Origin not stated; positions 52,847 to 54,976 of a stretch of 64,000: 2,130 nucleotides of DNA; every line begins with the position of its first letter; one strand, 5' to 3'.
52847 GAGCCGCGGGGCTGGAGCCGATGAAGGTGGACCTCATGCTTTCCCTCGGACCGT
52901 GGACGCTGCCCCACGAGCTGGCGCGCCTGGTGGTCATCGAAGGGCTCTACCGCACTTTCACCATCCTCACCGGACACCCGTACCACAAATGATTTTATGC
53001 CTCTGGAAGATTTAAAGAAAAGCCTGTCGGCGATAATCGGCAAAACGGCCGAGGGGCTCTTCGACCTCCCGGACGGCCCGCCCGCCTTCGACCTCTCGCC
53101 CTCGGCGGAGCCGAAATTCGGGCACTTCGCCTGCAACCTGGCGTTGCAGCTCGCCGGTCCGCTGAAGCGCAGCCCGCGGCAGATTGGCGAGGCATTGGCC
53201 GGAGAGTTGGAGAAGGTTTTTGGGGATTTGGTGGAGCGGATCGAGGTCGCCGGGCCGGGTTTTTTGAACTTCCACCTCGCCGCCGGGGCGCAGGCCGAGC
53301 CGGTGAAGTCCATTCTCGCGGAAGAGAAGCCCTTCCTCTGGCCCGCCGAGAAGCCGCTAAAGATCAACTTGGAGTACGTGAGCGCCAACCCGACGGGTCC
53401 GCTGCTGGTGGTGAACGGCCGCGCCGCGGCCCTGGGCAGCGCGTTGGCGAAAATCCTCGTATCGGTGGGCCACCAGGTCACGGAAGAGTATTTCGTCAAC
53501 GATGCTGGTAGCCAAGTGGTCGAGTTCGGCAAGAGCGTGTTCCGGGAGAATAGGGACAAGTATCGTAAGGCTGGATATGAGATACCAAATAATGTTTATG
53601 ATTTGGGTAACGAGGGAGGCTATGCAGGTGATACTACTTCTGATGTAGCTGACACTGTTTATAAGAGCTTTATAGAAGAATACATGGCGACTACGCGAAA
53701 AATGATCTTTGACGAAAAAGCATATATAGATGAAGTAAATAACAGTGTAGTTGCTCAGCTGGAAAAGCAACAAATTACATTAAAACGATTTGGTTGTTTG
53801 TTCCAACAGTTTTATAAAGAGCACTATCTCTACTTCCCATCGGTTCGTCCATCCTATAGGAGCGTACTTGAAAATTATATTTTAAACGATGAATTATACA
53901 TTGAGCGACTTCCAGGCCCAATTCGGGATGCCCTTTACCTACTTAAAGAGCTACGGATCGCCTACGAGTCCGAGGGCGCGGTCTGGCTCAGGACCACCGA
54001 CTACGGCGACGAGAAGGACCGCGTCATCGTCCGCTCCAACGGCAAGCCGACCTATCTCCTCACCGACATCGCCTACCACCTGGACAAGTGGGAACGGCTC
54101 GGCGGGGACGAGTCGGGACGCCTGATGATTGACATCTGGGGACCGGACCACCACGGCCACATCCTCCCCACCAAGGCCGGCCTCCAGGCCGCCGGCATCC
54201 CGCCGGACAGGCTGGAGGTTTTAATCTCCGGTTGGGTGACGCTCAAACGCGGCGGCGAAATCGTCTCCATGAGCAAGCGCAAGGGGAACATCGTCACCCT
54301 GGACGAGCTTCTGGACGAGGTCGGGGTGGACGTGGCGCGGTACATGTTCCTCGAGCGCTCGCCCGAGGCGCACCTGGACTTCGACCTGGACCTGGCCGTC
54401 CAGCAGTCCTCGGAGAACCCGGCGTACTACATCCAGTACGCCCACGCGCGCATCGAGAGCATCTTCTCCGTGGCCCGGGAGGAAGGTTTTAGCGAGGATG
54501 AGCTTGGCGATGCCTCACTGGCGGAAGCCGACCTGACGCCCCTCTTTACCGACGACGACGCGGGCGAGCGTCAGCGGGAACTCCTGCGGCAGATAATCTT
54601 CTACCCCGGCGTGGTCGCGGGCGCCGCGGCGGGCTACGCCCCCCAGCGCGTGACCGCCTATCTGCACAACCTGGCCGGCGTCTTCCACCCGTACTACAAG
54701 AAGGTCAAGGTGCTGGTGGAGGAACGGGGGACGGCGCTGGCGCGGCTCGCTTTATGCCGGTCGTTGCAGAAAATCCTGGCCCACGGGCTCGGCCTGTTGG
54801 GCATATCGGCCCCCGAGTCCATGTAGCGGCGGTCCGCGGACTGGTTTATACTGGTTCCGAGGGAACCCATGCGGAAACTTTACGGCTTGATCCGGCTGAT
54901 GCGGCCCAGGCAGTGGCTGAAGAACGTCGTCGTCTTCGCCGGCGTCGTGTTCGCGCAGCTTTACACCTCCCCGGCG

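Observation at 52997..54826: argS is mosaic: in-frame ~380-nt low-GC segment plus a degenerate HIGH motif (HVGH to LVVN)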

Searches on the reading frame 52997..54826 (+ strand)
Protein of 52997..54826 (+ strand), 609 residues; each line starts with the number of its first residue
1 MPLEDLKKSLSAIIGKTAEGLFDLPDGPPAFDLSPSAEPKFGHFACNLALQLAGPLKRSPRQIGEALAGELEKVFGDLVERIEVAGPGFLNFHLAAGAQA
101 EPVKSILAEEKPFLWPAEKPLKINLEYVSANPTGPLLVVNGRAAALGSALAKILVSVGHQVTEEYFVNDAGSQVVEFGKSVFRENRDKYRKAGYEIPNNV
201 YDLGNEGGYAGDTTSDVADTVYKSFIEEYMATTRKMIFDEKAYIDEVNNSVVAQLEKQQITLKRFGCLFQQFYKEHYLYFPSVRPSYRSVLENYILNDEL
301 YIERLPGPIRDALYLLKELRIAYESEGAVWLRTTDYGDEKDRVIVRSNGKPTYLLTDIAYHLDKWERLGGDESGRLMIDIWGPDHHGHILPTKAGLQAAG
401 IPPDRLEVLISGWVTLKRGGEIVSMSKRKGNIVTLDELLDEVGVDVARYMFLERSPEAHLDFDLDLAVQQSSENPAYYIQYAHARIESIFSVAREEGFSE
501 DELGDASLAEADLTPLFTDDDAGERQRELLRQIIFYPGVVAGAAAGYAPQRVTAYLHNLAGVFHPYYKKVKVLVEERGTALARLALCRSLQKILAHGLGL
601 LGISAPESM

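Call 4: search_protein_families(library=pfam, proteins=[window:52997-54826:+], max_evalue=0.1)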
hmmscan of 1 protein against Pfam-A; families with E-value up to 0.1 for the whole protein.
window:52997-54826:+ (609 aa): 6 families
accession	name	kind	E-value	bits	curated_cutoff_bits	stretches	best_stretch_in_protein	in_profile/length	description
PF05746.21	DALR_1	-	2.6e-27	95.7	22.3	1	479-609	1-117/117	DALR anticodon binding domain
PF03485.21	Arg_tRNA_synt_N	-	1.2e-18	67.9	21.5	1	7-94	4-85/85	Arginyl tRNA synthetase N terminal domain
PF00750.26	tRNA-synt_1d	-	1.5e-11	44.3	23.3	1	296-460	161-315/349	tRNA synthetases class I (R), catalytic domain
PF01921.24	tRNA-synt_1f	-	2.8e-05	23.7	27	1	413-473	274-330/360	tRNA synthetases class I (K)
PF09334.17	tRNA-synt_1g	-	0.0038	16.5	20.1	1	407-465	314-369/391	tRNA synthetases class I (M)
PF00133.28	tRNA-synt_1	-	0.0058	15.9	22.7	1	407-455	361-406/414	tRNA synthetases class I (I, L, M and V)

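Call 5: search_protein_families(library=ncbifam, proteins=[window:52997-54826:+], max_evalue=0.1)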
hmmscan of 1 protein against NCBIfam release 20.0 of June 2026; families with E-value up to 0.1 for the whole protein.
window:52997-54826:+ (609 aa): 14 families
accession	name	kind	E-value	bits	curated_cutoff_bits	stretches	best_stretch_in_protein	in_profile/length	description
TIGR00456.1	argS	equivalog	2.3e-92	310.2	261.65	2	312-609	270-569/569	arginine--tRNA ligase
NF002447.0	PRK01611.3-4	equivalog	8.3e-49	166.5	460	2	436-609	446-613/613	arginine--tRNA ligase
NF002446.0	PRK01611.3-3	equivalog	2.3e-46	158.4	399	3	427-609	471-636/636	arginine--tRNA ligase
NF045898.1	ArgS_rel_codon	equivalog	2.7e-40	138.8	340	2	438-608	171-326/327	ArgS-related anticodon-binding protein NrtL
NF009687.0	PRK13208.1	equivalog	3.5e-05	22.2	738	1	407-456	520-566/801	valine--tRNA ligase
TIGR00392.1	ileS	equivalog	5.3e-05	21.6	621.4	1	408-483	598-673/861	isoleucine--tRNA ligase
TIGR00467.1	lysS_arch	equivalog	5.7e-05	21.8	147.55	1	411-466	263-316/515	lysine--tRNA ligase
TIGR00398.1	metG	equivalog_domain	0.00027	19.8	336.35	1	407-465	314-367/530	methionine--tRNA ligase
NF008900.0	PRK12267.1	equivalog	0.00068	18.2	598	1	396-453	276-328/648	methionine--tRNA ligase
NF008957.0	PRK12300.1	subfamily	0.00088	17.3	677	1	408-466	614-667/946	leucine--tRNA ligase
TIGR00395.1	leuS_arch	equivalog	0.0053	14.8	648.5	1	423-466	619-661/938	leucine--tRNA ligase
NF000540.1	alt_ValS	exception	0.015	13.3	900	1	408-452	561-602/827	valine--tRNA ligase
TIGR00435.1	cysS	equivalog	0.023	13.8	340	1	424-480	265-323/466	cysteine--tRNA ligase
NF008860.0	PRK11893.2-2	equivalog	0.076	11.9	761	0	393-463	345-409/583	methionine--tRNA ligase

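Call 7: find_homologous_proteins(query=window:52997-54826:+)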
Query window:52997-54826:+ (609 aa): 7999 proteins with E <= 0.001 among 8000 candidates; the best 120 are listed.
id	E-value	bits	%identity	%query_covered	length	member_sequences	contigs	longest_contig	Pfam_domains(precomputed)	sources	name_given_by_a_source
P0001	0.0e+0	1377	100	100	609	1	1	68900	PF01921.25,PF05746.22,PF00750.26,PF03485.22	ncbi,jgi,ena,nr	ncbi:MAG TPA: arginine--tRNA ligase [bacterium]|nr:arginine--tRNA ligase [bacterium]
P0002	0.0e+0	1013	76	100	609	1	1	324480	PF05746.22,PF00750.26,PF03485.22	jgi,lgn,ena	-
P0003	1.6e-295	1000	74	100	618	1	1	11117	PF05746.22,PF00750.26,PF03485.22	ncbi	-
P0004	1.6e-285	967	74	98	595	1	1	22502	PF05746.22,PF00750.26,PF03485.22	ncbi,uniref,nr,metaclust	ncbi:MAG: arginine--tRNA ligase [Candidatus Coatesbacteria bacterium RBG_13_66_14]|uniref:Arginine--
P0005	1.0e-277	941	70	100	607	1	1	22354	PF05746.22,PF00750.26,PF03485.22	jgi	jgi:arginyl-tRNA synthetase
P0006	1.4e-249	848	64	100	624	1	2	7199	PF01921.25,PF05746.22,PF00750.26,PF03485.22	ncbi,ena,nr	ncbi:arginine--tRNA ligase [bacterium]|nr:arginine--tRNA ligase [bacterium]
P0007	4.8e-247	839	65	100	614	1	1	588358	PF01921.25,PF05746.22,PF00750.26,PF03485.22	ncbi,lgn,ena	-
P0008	6.2e-243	826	61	100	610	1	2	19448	PF05746.22,PF00750.26,PF03485.22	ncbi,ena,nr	ncbi:arginine--tRNA ligase [bacterium]|nr:arginine--tRNA ligase [bacterium]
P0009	1.6e-241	821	63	95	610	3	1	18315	PF05746.22,PF00750.26,PF03485.22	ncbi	-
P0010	3.4e-239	814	60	100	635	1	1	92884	PF05746.22,PF00750.26,PF00133.29,PF03485.22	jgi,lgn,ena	-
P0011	1.2e-220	752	59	100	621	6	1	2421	PF05746.22,PF00750.26,PF03485.22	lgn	-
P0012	3.1e-215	734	57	100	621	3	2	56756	PF05746.22,PF00750.26,PF03485.22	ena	-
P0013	2.4e-211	722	56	100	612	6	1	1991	PF05746.22,PF00750.26,PF03485.22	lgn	-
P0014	2.7e-185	636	52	100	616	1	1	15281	PF05746.22,PF00750.26,PF03485.22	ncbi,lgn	-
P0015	1.4e-149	518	58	68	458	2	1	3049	PF00750.26,PF03485.22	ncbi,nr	ncbi:MAG: hypothetical protein GF403_11710, partial [Candidatus Coatesbacteria bacterium]|nr:hypothe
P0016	1.6e-117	412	42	99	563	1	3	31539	PF05746.22,PF00750.26,PF03485.22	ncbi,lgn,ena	ncbi:MAG TPA: arginine--tRNA ligase [Limnochorda sp.]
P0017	9.0e-117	409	42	99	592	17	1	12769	PF05746.22,PF00750.26,PF03485.22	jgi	-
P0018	1.0e-115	406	41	99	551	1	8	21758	PF09334.18,PF05746.22,PF00750.26,PF03485.22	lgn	-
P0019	1.4e-115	405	44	94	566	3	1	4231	PF09334.18,PF05746.22,PF00750.26,PF03485.22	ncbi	ncbi:MAG TPA: arginine--tRNA ligase [Thermaerobacter sp.]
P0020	2.0e-115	405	40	100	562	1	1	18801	PF09334.18,PF05746.22,PF00750.26,PF03485.22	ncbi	ncbi:MAG: arginine--tRNA ligase [bacterium]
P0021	2.6e-115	404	41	99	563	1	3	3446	PF05746.22,PF00750.26,PF03485.22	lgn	-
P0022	4.7e-115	404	41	99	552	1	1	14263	PF05746.22,PF00750.26,PF03485.22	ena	-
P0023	5.0e-115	403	41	99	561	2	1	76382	PF05746.22,PF00750.26,PF03485.22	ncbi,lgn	ncbi:MAG: arginine--tRNA ligase [Ignavibacteriales bacterium]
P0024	1.7e-114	402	41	99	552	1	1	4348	PF09334.18,PF01406.26,PF05746.22,PF00750.26,PF03485.22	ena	-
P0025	1.8e-114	402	41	99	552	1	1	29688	PF09334.18,PF01406.26,PF05746.22,PF00750.26,PF03485.22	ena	-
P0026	2.9e-114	401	41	99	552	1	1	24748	PF09334.18,PF01406.26,PF05746.22,PF00750.26,PF03485.22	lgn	-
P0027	2.9e-114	401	41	99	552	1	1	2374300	PF09334.18,PF01406.26,PF05746.22,PF00750.26,PF03485.22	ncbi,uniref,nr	ncbi:arginine--tRNA ligase [Selenomonas sp. oral taxon 920]|uniref:arginine--tRNA ligase n=1 Tax=Sel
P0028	4.4e-114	400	42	96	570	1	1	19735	PF05746.22,PF00750.26,PF03485.22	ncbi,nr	ncbi:MAG: arginine--tRNA ligase [Acetobacteraceae bacterium]|nr:arginine--tRNA ligase [Acetobacterac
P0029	4.6e-114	400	41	99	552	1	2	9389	PF09334.18,PF05746.22,PF00750.26,PF03485.22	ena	-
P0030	5.0e-114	400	41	99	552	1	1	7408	PF09334.18,PF01406.26,PF05746.22,PF00750.26,PF03485.22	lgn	-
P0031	5.6e-114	400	41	99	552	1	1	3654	PF09334.18,PF01406.26,PF05746.22,PF00750.26,PF03485.22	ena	-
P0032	6.1e-114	400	41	99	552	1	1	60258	PF09334.18,PF01406.26,PF05746.22,PF00750.26,PF03485.22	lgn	-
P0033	8.6e-114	399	41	99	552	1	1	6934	PF09334.18,PF01406.26,PF05746.22,PF00750.26,PF03485.22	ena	-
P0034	1.0e-113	399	40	100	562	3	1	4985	PF05746.22,PF00750.26,PF03485.22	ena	-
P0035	1.1e-113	399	41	99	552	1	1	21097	PF09334.18,PF01406.26,PF05746.22,PF00750.26,PF03485.22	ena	-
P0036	1.2e-113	399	41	99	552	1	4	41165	PF09334.18,PF01406.26,PF05746.22,PF00750.26,PF03485.22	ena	-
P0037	1.3e-113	399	41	99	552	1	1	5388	PF09334.18,PF01406.26,PF05746.22,PF00750.26,PF03485.22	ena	-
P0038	1.4e-113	399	41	99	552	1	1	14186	PF09334.18,PF01406.26,PF05746.22,PF00750.26,PF03485.22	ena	-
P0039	1.5e-113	399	40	99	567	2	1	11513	PF05746.22,PF00750.26,PF03485.22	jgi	-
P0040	1.7e-113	398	41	99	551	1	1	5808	PF09334.18,PF05746.22,PF00750.26,PF03485.22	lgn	-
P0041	1.8e-113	398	43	96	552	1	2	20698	PF09334.18,PF01406.26,PF05746.22,PF00750.26,PF03485.22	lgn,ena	-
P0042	1.8e-113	398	42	99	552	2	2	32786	PF09334.18,PF01406.26,PF05746.22,PF00750.26,PF03485.22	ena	-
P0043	1.9e-113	398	41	96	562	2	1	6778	PF09334.18,PF05746.22,PF00750.26,PF03485.22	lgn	-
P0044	2.2e-113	398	41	99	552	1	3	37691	PF09334.18,PF01406.26,PF05746.22,PF00750.26,PF03485.22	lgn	-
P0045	2.3e-113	398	42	99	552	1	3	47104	PF09334.18,PF01406.26,PF05746.22,PF00750.26,PF03485.22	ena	-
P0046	2.6e-113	398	42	99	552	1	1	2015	PF09334.18,PF01406.26,PF05746.22,PF00750.26,PF03485.22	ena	-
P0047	3.1e-113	398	42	96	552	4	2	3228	PF09334.18,PF01406.26,PF05746.22,PF00750.26,PF03485.22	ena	-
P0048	3.2e-113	398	42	99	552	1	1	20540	PF09334.18,PF01406.26,PF05746.22,PF00750.26,PF03485.22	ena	-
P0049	3.7e-113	397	42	96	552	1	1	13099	PF09334.18,PF01406.26,PF05746.22,PF00750.26,PF03485.22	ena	-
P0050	4.4e-113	397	41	96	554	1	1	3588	PF09334.18,PF01406.26,PF05746.22,PF00750.26,PF03485.22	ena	-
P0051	4.4e-113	397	42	96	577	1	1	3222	PF09334.18,PF01406.26,PF05746.22,PF00750.26,PF03485.22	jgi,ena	-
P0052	4.6e-113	397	41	99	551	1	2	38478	PF09334.18,PF05746.22,PF00750.26,PF03485.22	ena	-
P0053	4.7e-113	397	42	96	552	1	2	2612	PF09334.18,PF01406.26,PF05746.22,PF00750.26,PF03485.22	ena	-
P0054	4.7e-113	397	42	99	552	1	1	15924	PF09334.18,PF01406.26,PF05746.22,PF00750.26,PF03485.22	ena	-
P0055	4.8e-113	397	42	99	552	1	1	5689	PF09334.18,PF01406.26,PF05746.22,PF00750.26,PF03485.22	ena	-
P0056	4.9e-113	397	42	99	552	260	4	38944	PF09334.18,PF01406.26,PF05746.22,PF00750.26,PF03485.22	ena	-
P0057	5.0e-113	397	42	99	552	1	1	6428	PF09334.18,PF01406.26,PF05746.22,PF00750.26,PF03485.22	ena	-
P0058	5.1e-113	397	42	96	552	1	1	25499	PF09334.18,PF01406.26,PF05746.22,PF00750.26,PF03485.22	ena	-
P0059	5.1e-113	397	42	96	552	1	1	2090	PF09334.18,PF01406.26,PF05746.22,PF00750.26,PF03485.22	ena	-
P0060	5.1e-113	397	42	96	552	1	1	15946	PF09334.18,PF01406.26,PF05746.22,PF00750.26,PF03485.22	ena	-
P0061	5.2e-113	397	42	99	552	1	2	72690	PF09334.18,PF01406.26,PF05746.22,PF00750.26,PF03485.22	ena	-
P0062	5.2e-113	397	42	96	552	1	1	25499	PF09334.18,PF01406.26,PF05746.22,PF00750.26,PF03485.22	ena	-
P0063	5.4e-113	397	42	99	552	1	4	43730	PF05746.22,PF00750.26,PF03485.22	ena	-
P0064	5.5e-113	397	42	96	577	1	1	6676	PF09334.18,PF01406.26,PF05746.22,PF00750.26,PF03485.22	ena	-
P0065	5.8e-113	397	42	96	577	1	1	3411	PF09334.18,PF01406.26,PF05746.22,PF00750.26,PF03485.22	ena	-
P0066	5.9e-113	397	42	96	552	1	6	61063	PF09334.18,PF01406.26,PF05746.22,PF00750.26,PF03485.22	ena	-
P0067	6.1e-113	397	42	96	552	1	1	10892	PF09334.18,PF01406.26,PF05746.22,PF00750.26,PF03485.22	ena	-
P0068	6.3e-113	397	42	99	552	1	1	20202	PF09334.18,PF01406.26,PF05746.22,PF00750.26,PF03485.22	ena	-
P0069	6.7e-113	396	42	99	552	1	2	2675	PF09334.18,PF01406.26,PF05746.22,PF00750.26,PF03485.22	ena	-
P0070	6.8e-113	396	42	96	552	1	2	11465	PF09334.18,PF01406.26,PF05746.22,PF00750.26,PF03485.22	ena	-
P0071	6.8e-113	396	41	99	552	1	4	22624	PF09334.18,PF01406.26,PF05746.22,PF00750.26,PF03485.22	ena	-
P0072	7.1e-113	396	41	99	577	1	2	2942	PF09334.18,PF01406.26,PF05746.22,PF00750.26,PF03485.22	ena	-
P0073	7.2e-113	396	41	99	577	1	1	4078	PF09334.18,PF01406.26,PF05746.22,PF00750.26,PF03485.22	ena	-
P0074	7.3e-113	396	42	96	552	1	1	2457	PF09334.18,PF01406.26,PF05746.22,PF00750.26,PF03485.22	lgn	-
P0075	7.4e-113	396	42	96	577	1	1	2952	PF09334.18,PF01406.26,PF05746.22,PF00750.26,PF03485.22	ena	-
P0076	7.4e-113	396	42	96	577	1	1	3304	PF09334.18,PF01406.26,PF05746.22,PF00750.26,PF03485.22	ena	-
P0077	7.7e-113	396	42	96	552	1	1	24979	PF09334.18,PF01406.26,PF05746.22,PF00750.26,PF03485.22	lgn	-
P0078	7.9e-113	396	42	99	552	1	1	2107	PF09334.18,PF01406.26,PF05746.22,PF00750.26,PF03485.22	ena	-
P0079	7.9e-113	396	42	96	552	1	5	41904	PF09334.18,PF01406.26,PF05746.22,PF00750.26,PF03485.22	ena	-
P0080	8.1e-113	396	41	99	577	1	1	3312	PF09334.18,PF01406.26,PF05746.22,PF00750.26,PF03485.22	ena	-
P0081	8.1e-113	396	42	96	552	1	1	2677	PF09334.18,PF01406.26,PF05746.22,PF00750.26,PF03485.22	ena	-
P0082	8.2e-113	396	41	99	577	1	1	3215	PF09334.18,PF01406.26,PF05746.22,PF00750.26,PF03485.22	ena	-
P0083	8.3e-113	396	42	96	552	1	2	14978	PF09334.18,PF01406.26,PF05746.22,PF00750.26,PF03485.22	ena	-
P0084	8.5e-113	396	41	99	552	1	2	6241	PF09334.18,PF01406.26,PF05746.22,PF00750.26,PF03485.22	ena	-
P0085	8.5e-113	396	42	99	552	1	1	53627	PF09334.18,PF01406.26,PF05746.22,PF00750.26,PF03485.22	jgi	-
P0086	8.6e-113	396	42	96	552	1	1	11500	PF09334.18,PF01406.26,PF05746.22,PF00750.26,PF03485.22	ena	-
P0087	8.7e-113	396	41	99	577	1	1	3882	PF09334.18,PF01406.26,PF05746.22,PF00750.26,PF03485.22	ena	-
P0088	8.8e-113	396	42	96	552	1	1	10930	PF09334.18,PF01406.26,PF05746.22,PF00750.26,PF03485.22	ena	-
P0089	8.8e-113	396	41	99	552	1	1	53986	PF09334.18,PF01406.26,PF05746.22,PF00750.26,PF03485.22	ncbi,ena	-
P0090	9.0e-113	396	41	99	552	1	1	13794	PF09334.18,PF01406.26,PF05746.22,PF00750.26,PF03485.22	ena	-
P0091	9.0e-113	396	42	96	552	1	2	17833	PF09334.18,PF01406.26,PF05746.22,PF00750.26,PF03485.22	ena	-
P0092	9.1e-113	396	42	96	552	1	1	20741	PF09334.18,PF01406.26,PF05746.22,PF00750.26,PF03485.22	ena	-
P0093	9.4e-113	396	41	99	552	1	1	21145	PF09334.18,PF01406.26,PF05746.22,PF00750.26,PF03485.22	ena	-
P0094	9.6e-113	396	41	99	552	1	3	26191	PF09334.18,PF01406.26,PF05746.22,PF00750.26,PF03485.22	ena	-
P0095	9.9e-113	396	42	99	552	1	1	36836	PF09334.18,PF01406.26,PF05746.22,PF00750.26,PF03485.22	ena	-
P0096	9.9e-113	396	41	99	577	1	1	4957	PF09334.18,PF01406.26,PF05746.22,PF00750.26,PF03485.22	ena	-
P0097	1.0e-112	396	42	96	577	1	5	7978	PF09334.18,PF01406.26,PF05746.22,PF00750.26,PF03485.22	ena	-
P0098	1.0e-112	396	42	99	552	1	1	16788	PF09334.18,PF01406.26,PF05746.22,PF00750.26,PF03485.22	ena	-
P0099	1.0e-112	396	41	99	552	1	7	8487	PF09334.18,PF01406.26,PF05746.22,PF00750.26,PF03485.22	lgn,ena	-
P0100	1.1e-112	396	42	96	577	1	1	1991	PF09334.18,PF01406.26,PF05746.22,PF00750.26,PF03485.22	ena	-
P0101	1.1e-112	396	41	99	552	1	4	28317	PF09334.18,PF01406.26,PF05746.22,PF00750.26,PF03485.22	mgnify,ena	mgnify:FL=1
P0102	1.1e-112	396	41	99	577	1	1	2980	PF09334.18,PF01406.26,PF05746.22,PF00750.26,PF03485.22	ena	-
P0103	1.1e-112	396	42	99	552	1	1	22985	PF09334.18,PF01406.26,PF05746.22,PF00750.26,PF03485.22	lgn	-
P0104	1.1e-112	396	42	99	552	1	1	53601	PF09334.18,PF01406.26,PF05746.22,PF00750.26,PF03485.22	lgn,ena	-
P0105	1.1e-112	396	41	99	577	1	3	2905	PF09334.18,PF01406.26,PF05746.22,PF00750.26,PF03485.22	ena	-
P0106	1.1e-112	396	41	99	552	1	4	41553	PF09334.18,PF01406.26,PF05746.22,PF00750.26,PF03485.22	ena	-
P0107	1.2e-112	396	42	96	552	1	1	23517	PF09334.18,PF01406.26,PF05746.22,PF00750.26,PF03485.22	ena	-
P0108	1.2e-112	396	42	96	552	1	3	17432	PF09334.18,PF01406.26,PF05746.22,PF00750.26,PF03485.22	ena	-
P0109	1.2e-112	396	41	97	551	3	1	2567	PF09334.18,PF05746.22,PF00750.26,PF03485.22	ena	-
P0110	1.2e-112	396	41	99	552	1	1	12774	PF09334.18,PF01406.26,PF05746.22,PF00750.26,PF03485.22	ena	-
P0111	1.2e-112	396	42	99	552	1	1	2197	PF09334.18,PF01406.26,PF05746.22,PF00750.26,PF03485.22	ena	-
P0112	1.3e-112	396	42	96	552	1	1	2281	PF09334.18,PF01406.26,PF05746.22,PF00750.26,PF03485.22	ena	-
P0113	1.3e-112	395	41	99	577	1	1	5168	PF09334.18,PF01406.26,PF05746.22,PF00750.26,PF03485.22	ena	-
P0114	1.3e-112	395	41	99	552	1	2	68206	PF09334.18,PF01406.26,PF05746.22,PF00750.26,PF03485.22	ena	-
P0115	1.3e-112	395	41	99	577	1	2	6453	PF09334.18,PF01406.26,PF05746.22,PF00750.26,PF03485.22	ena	-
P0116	1.3e-112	395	41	99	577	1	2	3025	PF09334.18,PF01406.26,PF05746.22,PF00750.26,PF03485.22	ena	-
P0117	1.4e-112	395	42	96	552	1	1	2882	PF09334.18,PF01406.26,PF05746.22,PF00750.26,PF03485.22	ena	-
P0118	1.4e-112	395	42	99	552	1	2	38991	PF09334.18,PF01406.26,PF05746.22,PF00750.26,PF03485.22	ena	-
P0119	1.4e-112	395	41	99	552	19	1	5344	PF09334.18,PF01406.26,PF05746.22,PF00750.26,PF03485.22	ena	-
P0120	1.4e-112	395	41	99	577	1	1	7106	PF09334.18,PF01406.26,PF05746.22,PF00750.26,PF03485.22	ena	-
